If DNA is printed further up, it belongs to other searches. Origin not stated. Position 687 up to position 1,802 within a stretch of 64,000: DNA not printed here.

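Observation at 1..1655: Aconitase-X large and small subunit pair, with the small subunit fused to a Nudix hydrolase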

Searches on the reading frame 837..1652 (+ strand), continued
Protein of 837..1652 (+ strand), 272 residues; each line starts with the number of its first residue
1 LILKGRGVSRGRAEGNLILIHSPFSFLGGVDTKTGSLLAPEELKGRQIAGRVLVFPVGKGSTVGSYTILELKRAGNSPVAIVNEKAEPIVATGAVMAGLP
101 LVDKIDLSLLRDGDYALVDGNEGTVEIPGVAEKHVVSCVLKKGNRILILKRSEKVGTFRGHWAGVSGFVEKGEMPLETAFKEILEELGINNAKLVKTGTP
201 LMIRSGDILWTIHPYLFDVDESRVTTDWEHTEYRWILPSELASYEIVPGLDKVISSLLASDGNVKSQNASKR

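Call 37: search_protein_families(library=ncbifam, proteins=[P0215, P0250, P0257, P0163, P0149], max_evalue=0.001)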
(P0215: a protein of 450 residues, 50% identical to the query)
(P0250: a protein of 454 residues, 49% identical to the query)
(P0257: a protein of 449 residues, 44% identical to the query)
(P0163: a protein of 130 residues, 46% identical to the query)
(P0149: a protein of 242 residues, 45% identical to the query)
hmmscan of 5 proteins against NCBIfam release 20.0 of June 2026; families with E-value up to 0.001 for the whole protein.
P0215 (450 aa): 10 families
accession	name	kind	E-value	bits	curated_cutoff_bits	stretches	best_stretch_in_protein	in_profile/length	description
TIGR00511.1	ribulose_e2b2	equivalog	4.9e-45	154.1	314.1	1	154-442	9-297/301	ribose 1,5-bisphosphate isomerase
TIGR00524.1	eIF-2B_rel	subfamily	5.4e-45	153.8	185.85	1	156-428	13-298/303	S-methyl-5-thioribose-1-phosphate isomerase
NF006210.0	PRK08335.1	equivalog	5e-41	140.8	339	1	146-427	5-265/275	translation initiation factor IF-2B subunit alpha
NF004326.0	PRK05720.1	subfamily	8e-41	140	271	1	176-434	69-343/358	s-methyl-5-thioribose-1-phosphate isomerase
TIGR00512.1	salvage_mtnA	equivalog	4.5e-33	114.6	279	1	154-428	37-330/335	S-methyl-5-thioribose-1-phosphate isomerase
NF004436.0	PRK05772.1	equivalog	2.3e-27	96.2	521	1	136-430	34-348/363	S-methyl-5-thioribose-1-phosphate isomerase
NF004700.0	PRK06036.1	equivalog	4.1e-25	88.6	528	1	136-430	21-327/339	S-methyl-5-thioribose-1-phosphate isomerase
NF004994.0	PRK06372.1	equivalog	3.2e-23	82.4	249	1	242-434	64-249/253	translation initiation factor IF-2B subunit delta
NF006961.0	PRK09438.1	equivalog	4.2e-06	26.3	103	1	14-61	19-62/151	dihydroneopterin triphosphate diphosphatase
NF012016.0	PRK15472.1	equivalog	2.5e-05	24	95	1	1-122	1-127/141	nucleoside triphosphatase NudI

P0250 (454 aa): 16 families
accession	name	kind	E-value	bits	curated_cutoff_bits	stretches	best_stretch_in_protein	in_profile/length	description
TIGR00511.1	ribulose_e2b2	equivalog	1.9e-48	165.2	314.1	1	154-441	6-291/301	ribose 1,5-bisphosphate isomerase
TIGR00524.1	eIF-2B_rel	subfamily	3.8e-38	131.4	185.85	1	153-432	7-297/303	S-methyl-5-thioribose-1-phosphate isomerase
NF006210.0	PRK08335.1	equivalog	2.3e-37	128.8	339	1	150-432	6-265/275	translation initiation factor IF-2B subunit alpha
NF004326.0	PRK05720.1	subfamily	2.3e-31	108.9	271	1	130-446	20-350/358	s-methyl-5-thioribose-1-phosphate isomerase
TIGR00512.1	salvage_mtnA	equivalog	3e-29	102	279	1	130-432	10-329/335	S-methyl-5-thioribose-1-phosphate isomerase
NF004994.0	PRK06372.1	equivalog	3.8e-23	82.2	249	1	252-439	71-249/253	translation initiation factor IF-2B subunit delta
NF004436.0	PRK05772.1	equivalog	2e-19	70.1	521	1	279-433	186-346/363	S-methyl-5-thioribose-1-phosphate isomerase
NF004700.0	PRK06036.1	equivalog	2.3e-18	66.4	528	1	132-433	15-325/339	S-methyl-5-thioribose-1-phosphate isomerase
NF007834.0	PRK10546.1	equivalog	4.2e-06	26.6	156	1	9-131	5-120/135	pyrimidine (deoxy)nucleoside triphosphate diphosphatase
NF006961.0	PRK09438.1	equivalog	5.4e-06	25.9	103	1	13-66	14-63/151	dihydroneopterin triphosphate diphosphatase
NF041652.1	Nud_hyd_Dein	equivalog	3.6e-05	24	200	1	12-122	18-129/152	Nudix hydrolase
NF003787.0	PRK05379.1-4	equivalog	3.7e-05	22.9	449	1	10-122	210-326/346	bifunctional nicotinamide-nucleotide adenylyltransferase/Nudix hydroxylase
NF003788.0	PRK05379.1-5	equivalog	0.00013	21.3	354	1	13-121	218-330/351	bifunctional nicotinamide-nucleotide adenylyltransferase/Nudix hydroxylase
NF008044.0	PRK10776.1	equivalog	0.00016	21.6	148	1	17-124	14-114/130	8-oxo-dGTP diphosphatase MutT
NF012016.0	PRK15472.1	equivalog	0.00021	21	95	0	8-124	4-126/141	nucleoside triphosphatase NudI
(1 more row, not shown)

P0257 (449 aa): 12 families
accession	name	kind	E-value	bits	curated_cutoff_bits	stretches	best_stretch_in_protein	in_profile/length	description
TIGR00511.1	ribulose_e2b2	equivalog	7.6e-54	183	314.1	1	145-438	2-294/301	ribose 1,5-bisphosphate isomerase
TIGR00524.1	eIF-2B_rel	subfamily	1.6e-48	165.4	185.85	1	144-432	3-303/303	S-methyl-5-thioribose-1-phosphate isomerase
NF004326.0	PRK05720.1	subfamily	1.4e-41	142.4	271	1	157-440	52-350/358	s-methyl-5-thioribose-1-phosphate isomerase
NF006210.0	PRK08335.1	equivalog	1.4e-40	139.3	339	1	143-432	4-271/275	translation initiation factor IF-2B subunit alpha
TIGR00512.1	salvage_mtnA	equivalog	9.3e-36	123.4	279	1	141-431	26-334/335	S-methyl-5-thioribose-1-phosphate isomerase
NF004700.0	PRK06036.1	equivalog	2.6e-31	108.9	528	1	143-432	31-330/339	S-methyl-5-thioribose-1-phosphate isomerase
NF004994.0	PRK06372.1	equivalog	5.9e-30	104.5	249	1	278-435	99-251/253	translation initiation factor IF-2B subunit delta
NF004436.0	PRK05772.1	equivalog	6.7e-28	98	521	1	273-432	186-351/363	S-methyl-5-thioribose-1-phosphate isomerase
NF012016.0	PRK15472.1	equivalog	2e-05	24.3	95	1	2-122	2-127/141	nucleoside triphosphatase NudI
NF006961.0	PRK09438.1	equivalog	0.00017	21.1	103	1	13-63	18-64/151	dihydroneopterin triphosphate diphosphatase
NF006530.0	PRK08999.1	equivalog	0.00018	20.7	245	1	5-191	7-187/315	Nudix family hydrolase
NF008044.0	PRK10776.1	equivalog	0.00082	19.3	148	0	14-125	15-118/130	8-oxo-dGTP diphosphatase MutT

P0163 (130 aa): 13 families
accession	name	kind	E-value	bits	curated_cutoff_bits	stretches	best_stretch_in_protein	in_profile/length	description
NF007834.0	PRK10546.1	equivalog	3.7e-12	46.2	156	1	5-120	5-117/135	pyrimidine (deoxy)nucleoside triphosphate diphosphatase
NF012016.0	PRK15472.1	equivalog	9.3e-12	44.8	95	1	1-76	1-74/141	nucleoside triphosphatase NudI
NF006530.0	PRK08999.1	equivalog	1.5e-09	37.4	245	1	5-128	7-128/315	Nudix family hydrolase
NF006961.0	PRK09438.1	equivalog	1.4e-08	34.3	103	1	10-65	15-70/151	dihydroneopterin triphosphate diphosphatase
NF008044.0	PRK10776.1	equivalog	7.9e-08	32.2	148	1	3-128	3-126/130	8-oxo-dGTP diphosphatase MutT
TIGR00586.1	mutt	equivalog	1.3e-07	31.6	97.9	1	6-128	7-127/129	8-oxo-dGTP diphosphatase MutT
NF003787.0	PRK05379.1-4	equivalog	6.2e-07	28.7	449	1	7-62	211-264/346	bifunctional nicotinamide-nucleotide adenylyltransferase/Nudix hydroxylase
NF001938.0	PRK00714.1-5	equivalog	1.5e-06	27.7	116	1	8-69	18-83/172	RNA pyrophosphohydrolase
NF002995.0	PRK03759.1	equivalog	1.4e-05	24.8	127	1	10-111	42-149/185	isopentenyl-diphosphate Delta-isomerase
NF011922.0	PRK15393.1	equivalog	4.8e-05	23.1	152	1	5-114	38-149/182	NUDIX hydrolase YfcD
NF041652.1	Nud_hyd_Dein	equivalog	0.00017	21.9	200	1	9-78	19-91/152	Nudix hydrolase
NF008736.0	PRK11762.1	equivalog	0.00032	20.3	169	1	17-66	60-109/186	ADP compounds hydrolase NudE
NF003788.0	PRK05379.1-5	equivalog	0.00098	18.5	354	0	9-60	218-267/351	bifunctional nicotinamide-nucleotide adenylyltransferase/Nudix hydroxylase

P0149 (242 aa): 7 families
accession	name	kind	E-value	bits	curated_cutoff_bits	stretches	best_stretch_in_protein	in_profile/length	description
NF012016.0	PRK15472.1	equivalog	2.4e-08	33.8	95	1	117-228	6-127/141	nucleoside triphosphatase NudI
NF007834.0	PRK10546.1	equivalog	1.2e-05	25.1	156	1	116-230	5-116/135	pyrimidine (deoxy)nucleoside triphosphate diphosphatase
NF006961.0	PRK09438.1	equivalog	1.3e-05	24.7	103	1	127-170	21-60/151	dihydroneopterin triphosphate diphosphatase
NF001938.0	PRK00714.1-5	equivalog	0.00018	20.9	116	1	141-197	44-91/172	RNA pyrophosphohydrolase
NF001936.0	PRK00714.1-3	equivalog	0.00027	20.8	118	1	141-219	34-103/155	RNA pyrophosphohydrolase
NF003787.0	PRK05379.1-4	equivalog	0.0004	19.5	449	1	117-170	210-261/346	bifunctional nicotinamide-nucleotide adenylyltransferase/Nudix hydroxylase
TIGR00586.1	mutt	equivalog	0.00062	19.8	97.9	0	128-172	18-62/129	8-oxo-dGTP diphosphatase MutT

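Call 41: find_encoding_contigs(protein=P0001, flank=10000, max_places=2)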
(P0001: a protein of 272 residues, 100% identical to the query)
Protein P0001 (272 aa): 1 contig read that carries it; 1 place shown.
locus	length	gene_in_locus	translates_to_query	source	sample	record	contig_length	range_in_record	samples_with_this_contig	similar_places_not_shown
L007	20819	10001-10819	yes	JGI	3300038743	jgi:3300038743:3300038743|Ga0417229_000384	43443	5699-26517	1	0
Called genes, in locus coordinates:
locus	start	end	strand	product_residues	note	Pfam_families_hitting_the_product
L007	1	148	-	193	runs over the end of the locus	PF02223:Thymidylate_kin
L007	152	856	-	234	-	-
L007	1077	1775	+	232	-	-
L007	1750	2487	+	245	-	PF13481:AAA_25 (faint), PF06745:ATPase, PF23442:DUF7125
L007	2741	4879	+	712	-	PF03030:H_PPase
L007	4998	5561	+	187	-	PF03876:SHS2_Rpb7-N, PF00575:S1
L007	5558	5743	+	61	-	PF06093:Spt4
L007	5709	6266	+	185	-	PF04019:DUF359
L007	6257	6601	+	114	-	PF01282:Ribosomal_S24e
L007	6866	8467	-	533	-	-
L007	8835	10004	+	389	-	PF04412:AcnX, PF28403:AcnX_2nd, PF28406:AcnX_3rd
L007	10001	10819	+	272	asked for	PF01989:AcnX_swivel_put, PF00293:NUDIX, PF14815:NUDIX_4 (weak)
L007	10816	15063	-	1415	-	PF00133:tRNA-synt_1, PF09334:tRNA-synt_1g, PF09334:tRNA-synt_1g, PF08264:Anticodon_1, PF19302:DUF5915, PF14520:HHH_5, PF14520:HHH_5, PF05763:DUF835, +7 more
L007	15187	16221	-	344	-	PF00752:XPG_N, PF00867:XPG_I, PF01367:5_3_exonuc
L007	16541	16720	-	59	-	-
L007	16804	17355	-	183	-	PF00834:Ribul_P_3_epim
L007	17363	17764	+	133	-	-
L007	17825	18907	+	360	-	PF00083:Sugar_tr, PF07690:MFS_1, PF12832:MFS_1_like, PF07690:MFS_1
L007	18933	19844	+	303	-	PF23023:Anti-Pycsar_Apyc1, PF00753:Lactamase_B (weak), PF13691:Lactamase_B_4, PF12706:Lactamase_B_2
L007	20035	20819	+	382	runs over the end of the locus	PF01208:URO-D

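Call 44: search_solved_structures(query=L007:8835-10001:+, show_alignments=1)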
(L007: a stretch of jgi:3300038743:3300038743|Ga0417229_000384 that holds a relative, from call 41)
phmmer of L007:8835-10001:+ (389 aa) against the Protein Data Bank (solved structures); distinct sequences matched with E-value up to 0.001: 4.
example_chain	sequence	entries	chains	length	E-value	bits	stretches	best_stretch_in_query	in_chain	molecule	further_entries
7cnr_A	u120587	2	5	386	7.9e-110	370.5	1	1-369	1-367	DUF521 domain-containing protein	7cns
7d2r_A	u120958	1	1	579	1.6e-55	191.7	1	3-376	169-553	cis-3-hydroxy-L-proline dehydratase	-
7cnp_A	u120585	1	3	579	7.7e-54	186.2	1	3-376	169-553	cis-3-hydroxy-L-proline dehydratase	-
7cnq_A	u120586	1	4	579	7.7e-54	186.2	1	3-376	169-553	cis-3-hydroxy-L-proline dehydratase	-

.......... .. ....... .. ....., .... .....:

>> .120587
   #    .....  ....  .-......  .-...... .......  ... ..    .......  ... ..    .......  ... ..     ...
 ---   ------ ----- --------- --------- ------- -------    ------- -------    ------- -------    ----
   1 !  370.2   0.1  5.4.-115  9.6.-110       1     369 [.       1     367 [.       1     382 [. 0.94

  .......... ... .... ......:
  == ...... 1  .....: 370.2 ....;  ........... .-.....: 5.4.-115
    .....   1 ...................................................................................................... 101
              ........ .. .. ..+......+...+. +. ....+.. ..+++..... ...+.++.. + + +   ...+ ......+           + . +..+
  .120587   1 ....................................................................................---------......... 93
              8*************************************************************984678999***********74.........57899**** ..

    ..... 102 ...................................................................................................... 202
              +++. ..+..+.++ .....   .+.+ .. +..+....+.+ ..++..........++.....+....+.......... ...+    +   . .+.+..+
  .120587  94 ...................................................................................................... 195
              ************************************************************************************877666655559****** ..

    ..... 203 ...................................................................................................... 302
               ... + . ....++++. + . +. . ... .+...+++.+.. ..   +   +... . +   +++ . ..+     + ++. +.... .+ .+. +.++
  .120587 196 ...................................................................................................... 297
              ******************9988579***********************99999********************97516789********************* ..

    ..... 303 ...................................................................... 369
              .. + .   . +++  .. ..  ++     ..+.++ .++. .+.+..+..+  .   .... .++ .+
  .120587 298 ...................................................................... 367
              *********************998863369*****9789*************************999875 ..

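Call 47: predict_structure(alignment_id=A2)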
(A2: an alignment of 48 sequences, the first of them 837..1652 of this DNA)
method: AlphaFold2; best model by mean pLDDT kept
length: 272 residues; sequences in the alignment: 48
mean_pLDDT: 92.2   pTM: 0.80
mean pLDDT of the five models: 92.2, 92.2, 91.9, 91.2, 88.4
residues with pLDDT >= 90: 236; 70-90: 21; 50-70: 4; < 50: 11
segments of 3 or more residues with pLDDT < 50: 262-272
pLDDT, mean of each block of 10 residues (from residue 1): 96 98 94 96 97 93 82 97 94 96 97 98 97 96 97 92 95 97 95 96 92 97 91 97 93 91 39 37
secondary structure, 60 per line:
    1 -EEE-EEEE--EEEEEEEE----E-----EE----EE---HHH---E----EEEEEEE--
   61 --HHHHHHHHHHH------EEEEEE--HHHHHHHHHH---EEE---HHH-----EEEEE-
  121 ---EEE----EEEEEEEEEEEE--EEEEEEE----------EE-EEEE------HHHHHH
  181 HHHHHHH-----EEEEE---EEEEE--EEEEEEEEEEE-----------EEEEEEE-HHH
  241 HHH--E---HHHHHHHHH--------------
elements in order: E2-4 E6-9 E12-19 E52-58 H63-73 E80-85 H88-97 E101-103 E115-119 E124-126 E131-142 E145-151 E165-168 H175-187 E193-197 E201-205 E208-218 E230-236 H238-243 H250-258

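Call 52: fold_search(model_id=the predicted structure, library=pdb)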
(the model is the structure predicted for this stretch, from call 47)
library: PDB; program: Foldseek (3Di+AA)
matches with E <= 10: 907; with E <= 0.001: 537
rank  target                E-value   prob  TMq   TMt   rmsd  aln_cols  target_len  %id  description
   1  7cnr_B                2.2e-16  1.00  0.45  0.92   1.3       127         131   50  Crystal structure of Thermococcus kodakaraensis aconitase X (apo-form) (released 2021-06-16)
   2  7cnr_D                2.3e-15  1.00  0.45  0.93   1.1       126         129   51  Crystal structure of Thermococcus kodakaraensis aconitase X (apo-form) (released 2021-06-16)
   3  2hi6_MODEL_1_A        2.9e-15  1.00  0.45  0.90   1.5       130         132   46  Solution NMR structure of UPF0107 protein AF_0055, Northeast Structural Genomics Consortium Target GR101 (released 2006-08-29)
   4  7cnr_F                6.4e-15  1.00  0.45  0.94   1.2       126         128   51  Crystal structure of Thermococcus kodakaraensis aconitase X (apo-form) (released 2021-06-16)
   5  3ees_A                9.1e-11  1.00  0.41  0.82   2.3       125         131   28  Structure of the RNA pyrophosphohydrolase BdRppH (released 2009-03-24)
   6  3eeu_A                2.7e-10  1.00  0.42  0.82   2.3       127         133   28  Structure of the RNA pyrophosphohydrolase BdRppH in complex with Holmium (released 2009-03-24)
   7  3n77_A                2.9e-10  1.00  0.39  0.72   4.0       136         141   21  Crystal structure of Idp01880, putative NTP pyrophosphohydrolase of Salmonella typhimurium LT2 (released 2010-08-18)
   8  3ees_B                4.4e-10  1.00  0.40  0.82   2.2       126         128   27  Structure of the RNA pyrophosphohydrolase BdRppH (released 2009-03-24)
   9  2rrk_MODEL_1_A        9.7e-10  1.00  0.43  0.78   3.8       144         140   19  Solution structure of the E. coli ORF135 protein (released 2012-01-18)
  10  6dt3_A                1.1e-09  1.00  0.38  0.68   4.4       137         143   22  1.2 Angstrom Resolution Crystal Structure of Nucleoside Triphosphatase NudI from Klebsiella pneumoniae in Complex with (released 2018-06-27)
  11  3oga_B                1.2e-09  1.00  0.38  0.75   3.6       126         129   25  1.75 Angstrom resolution crystal structure of a putative NTP pyrophosphohydrolase (yfaO) from Salmonella typhimurium L (released 2010-10-06)
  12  3ffu_A                1.7e-09  1.00  0.40  0.79   2.4       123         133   29  Structure of the RNA pyrophosphohydrolase BdRppH in complex with GTP and magnesium (released 2009-03-24)
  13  5cfi_A                1.8e-09  1.00  0.40  0.71   3.6       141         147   28  Structural and functional attributes of malaria parasite Ap4A hydrolase (released 2016-02-10)
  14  3gwy_B                1.8e-09  1.00  0.41  0.78   4.2       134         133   19  Crystal structure of putative CTP pyrophosphohydrolase from Bacteroides fragilis (released 2009-04-14)
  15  3ffu_B                2.1e-09  1.00  0.40  0.79   2.4       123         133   29  Structure of the RNA pyrophosphohydrolase BdRppH in complex with GTP and magnesium (released 2009-03-24)
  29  5cfi_B                9.7e-09  1.00  0.38  0.70   3.8       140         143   27  Structural and functional attributes of malaria parasite Ap4A hydrolase (released 2016-02-10)
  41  5cfi_C                2.7e-08  1.00  0.36  0.69   3.4       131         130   30  Structural and functional attributes of malaria parasite Ap4A hydrolase (released 2016-02-10)
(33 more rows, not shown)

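Call 55: find_encoding_contigs(protein=P0172, flank=7000, max_places=1)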
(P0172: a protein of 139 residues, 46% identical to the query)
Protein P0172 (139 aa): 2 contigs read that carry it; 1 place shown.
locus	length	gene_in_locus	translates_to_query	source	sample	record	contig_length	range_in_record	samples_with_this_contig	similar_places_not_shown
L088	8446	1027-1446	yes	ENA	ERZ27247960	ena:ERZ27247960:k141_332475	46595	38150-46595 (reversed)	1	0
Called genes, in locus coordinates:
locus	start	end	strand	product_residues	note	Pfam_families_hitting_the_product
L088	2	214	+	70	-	?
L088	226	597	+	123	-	PF01282:Ribosomal_S24e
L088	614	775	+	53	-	PF01599:Ribosomal_S27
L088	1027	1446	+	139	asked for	PF00293:NUDIX, PF14815:NUDIX_4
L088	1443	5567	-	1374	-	PF00133:tRNA-synt_1, PF09334:tRNA-synt_1g, PF08264:Anticodon_1, PF19302:DUF5915, PF05763:DUF835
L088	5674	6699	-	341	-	PF00752:XPG_N, PF00867:XPG_I, PF01367:5_3_exonuc (weak)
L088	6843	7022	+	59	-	-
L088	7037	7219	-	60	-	-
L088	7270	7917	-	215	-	PF00834:Ribul_P_3_epim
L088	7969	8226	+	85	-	-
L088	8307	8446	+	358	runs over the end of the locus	PF00083:Sugar_tr (weak), PF07690:MFS_1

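Call 61: find_encoding_contigs(protein=P0266, flank=6000, max_places=1)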
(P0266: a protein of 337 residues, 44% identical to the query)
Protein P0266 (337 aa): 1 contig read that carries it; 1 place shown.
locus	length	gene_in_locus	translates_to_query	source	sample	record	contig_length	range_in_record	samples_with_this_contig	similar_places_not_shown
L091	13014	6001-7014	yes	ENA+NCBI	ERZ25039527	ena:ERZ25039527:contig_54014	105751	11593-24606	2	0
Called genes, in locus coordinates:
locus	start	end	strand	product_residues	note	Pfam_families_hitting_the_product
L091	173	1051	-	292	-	PF00226:DnaJ, PF01556:DnaJ_C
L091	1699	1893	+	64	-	PF00011:HSP20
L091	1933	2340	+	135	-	PF00011:HSP20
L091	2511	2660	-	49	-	PF00892:EamA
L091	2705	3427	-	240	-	PF00892:EamA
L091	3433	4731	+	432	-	PF20695:UbiD_N, PF01977:UbiD, PF20696:UbiD_C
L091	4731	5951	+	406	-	PF04412:AcnX, PF28403:AcnX_2nd, PF28406:AcnX_3rd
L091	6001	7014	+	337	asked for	PF01989:AcnX_swivel_put, PF01937:ARMT1-like_dom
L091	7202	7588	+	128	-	PF01937:ARMT1-like_dom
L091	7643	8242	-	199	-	PF00248:Aldo_ket_red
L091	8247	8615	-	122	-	PF00248:Aldo_ket_red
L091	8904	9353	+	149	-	PF01553:Acyltransferase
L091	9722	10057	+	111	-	PF01740:STAS, PF13466:STAS_2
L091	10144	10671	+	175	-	PF13581:HATPase_c_2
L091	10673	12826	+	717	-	PF01590:GAF, PF13185:GAF_2, PF13492:GAF_3 (weak), PF01590:GAF, PF13185:GAF_2, PF13492:GAF_3 (weak), PF01590:GAF (weak)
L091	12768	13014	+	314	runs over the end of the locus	PF13492:GAF_3 (faint), PF01590:GAF, PF13185:GAF_2 (weak)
